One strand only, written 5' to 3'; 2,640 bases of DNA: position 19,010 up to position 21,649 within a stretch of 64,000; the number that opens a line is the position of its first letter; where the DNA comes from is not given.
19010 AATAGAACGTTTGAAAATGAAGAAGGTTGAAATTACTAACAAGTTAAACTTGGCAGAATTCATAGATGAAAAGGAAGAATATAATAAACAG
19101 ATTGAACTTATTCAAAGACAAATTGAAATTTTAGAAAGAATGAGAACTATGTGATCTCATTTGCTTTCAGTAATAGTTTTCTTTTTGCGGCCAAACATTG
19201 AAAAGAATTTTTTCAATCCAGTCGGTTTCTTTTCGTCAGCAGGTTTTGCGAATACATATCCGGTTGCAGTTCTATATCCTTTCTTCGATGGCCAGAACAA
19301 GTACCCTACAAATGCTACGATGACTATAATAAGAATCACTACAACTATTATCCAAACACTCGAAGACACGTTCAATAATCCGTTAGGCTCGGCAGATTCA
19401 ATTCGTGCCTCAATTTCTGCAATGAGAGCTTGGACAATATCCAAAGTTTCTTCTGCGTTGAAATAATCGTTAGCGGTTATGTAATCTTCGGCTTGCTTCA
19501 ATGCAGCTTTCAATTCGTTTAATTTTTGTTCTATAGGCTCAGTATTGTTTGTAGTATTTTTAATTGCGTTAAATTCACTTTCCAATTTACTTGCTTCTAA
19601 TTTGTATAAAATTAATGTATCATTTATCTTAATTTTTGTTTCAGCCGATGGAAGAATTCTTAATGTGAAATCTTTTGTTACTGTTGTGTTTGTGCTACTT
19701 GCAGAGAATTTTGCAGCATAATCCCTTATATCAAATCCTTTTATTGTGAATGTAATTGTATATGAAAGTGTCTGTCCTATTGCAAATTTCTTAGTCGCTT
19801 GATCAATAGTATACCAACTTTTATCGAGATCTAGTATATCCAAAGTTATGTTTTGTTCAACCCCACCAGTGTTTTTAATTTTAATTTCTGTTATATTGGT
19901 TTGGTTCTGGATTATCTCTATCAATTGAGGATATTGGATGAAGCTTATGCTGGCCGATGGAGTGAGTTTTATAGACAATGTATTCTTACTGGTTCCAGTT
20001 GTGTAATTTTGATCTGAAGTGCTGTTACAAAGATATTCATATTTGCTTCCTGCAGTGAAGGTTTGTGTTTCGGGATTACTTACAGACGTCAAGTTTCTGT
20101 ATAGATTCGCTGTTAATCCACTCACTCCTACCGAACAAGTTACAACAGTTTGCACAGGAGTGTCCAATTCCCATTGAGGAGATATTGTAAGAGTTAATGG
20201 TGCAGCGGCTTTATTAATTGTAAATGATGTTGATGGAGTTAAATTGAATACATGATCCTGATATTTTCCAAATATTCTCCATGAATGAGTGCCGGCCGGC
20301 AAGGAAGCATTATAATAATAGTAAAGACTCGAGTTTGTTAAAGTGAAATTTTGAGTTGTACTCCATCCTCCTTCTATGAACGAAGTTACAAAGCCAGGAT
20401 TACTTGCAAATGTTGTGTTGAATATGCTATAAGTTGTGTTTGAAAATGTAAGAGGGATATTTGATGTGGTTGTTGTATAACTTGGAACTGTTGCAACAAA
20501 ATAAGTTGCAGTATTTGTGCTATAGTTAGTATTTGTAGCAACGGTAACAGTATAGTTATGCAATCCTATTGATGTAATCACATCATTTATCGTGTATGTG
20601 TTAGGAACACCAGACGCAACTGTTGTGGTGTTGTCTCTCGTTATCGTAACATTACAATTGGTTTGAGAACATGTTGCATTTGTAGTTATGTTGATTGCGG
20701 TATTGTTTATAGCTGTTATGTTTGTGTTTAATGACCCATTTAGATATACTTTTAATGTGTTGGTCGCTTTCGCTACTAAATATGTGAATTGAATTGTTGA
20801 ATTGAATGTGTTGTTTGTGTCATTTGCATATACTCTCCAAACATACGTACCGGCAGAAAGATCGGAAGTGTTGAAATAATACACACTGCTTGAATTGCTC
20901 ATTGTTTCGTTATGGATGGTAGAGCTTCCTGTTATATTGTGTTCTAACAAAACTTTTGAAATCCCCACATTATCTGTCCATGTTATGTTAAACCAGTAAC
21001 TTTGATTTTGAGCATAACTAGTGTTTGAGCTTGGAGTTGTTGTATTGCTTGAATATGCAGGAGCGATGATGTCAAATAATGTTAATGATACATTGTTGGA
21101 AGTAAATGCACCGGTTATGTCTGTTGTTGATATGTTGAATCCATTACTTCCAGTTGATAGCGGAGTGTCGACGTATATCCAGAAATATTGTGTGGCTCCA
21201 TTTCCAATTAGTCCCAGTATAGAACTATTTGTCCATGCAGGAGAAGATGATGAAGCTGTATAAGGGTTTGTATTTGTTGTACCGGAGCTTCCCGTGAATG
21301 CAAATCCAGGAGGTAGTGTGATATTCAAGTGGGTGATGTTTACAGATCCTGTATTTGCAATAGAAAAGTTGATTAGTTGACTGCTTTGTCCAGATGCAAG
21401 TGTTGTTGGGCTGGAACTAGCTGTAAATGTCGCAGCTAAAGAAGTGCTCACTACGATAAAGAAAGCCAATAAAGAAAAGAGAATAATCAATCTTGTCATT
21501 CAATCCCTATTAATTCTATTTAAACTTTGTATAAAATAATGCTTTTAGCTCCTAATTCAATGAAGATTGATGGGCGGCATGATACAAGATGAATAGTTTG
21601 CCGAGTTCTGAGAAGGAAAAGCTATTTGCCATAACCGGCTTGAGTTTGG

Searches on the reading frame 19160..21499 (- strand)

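Call 75: search_protein_families(library=pfam, proteins=[window:19160-21499:-], max_evalue=0.00001)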
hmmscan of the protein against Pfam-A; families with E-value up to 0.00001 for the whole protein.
window:19160-21499:- (780 aa): 0 families

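Call 98: search_protein_families(library=pfam, proteins=[window:19160-21499:-], max_evalue=0.01)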
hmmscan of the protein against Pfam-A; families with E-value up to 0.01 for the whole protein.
window:19160-21499:- (780 aa): 1 family
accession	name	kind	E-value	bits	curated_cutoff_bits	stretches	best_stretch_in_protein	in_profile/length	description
PF12296.13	HsbA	-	0.0039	18.1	33.5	1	637-702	16-80/121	Hydrophobic surface binding protein A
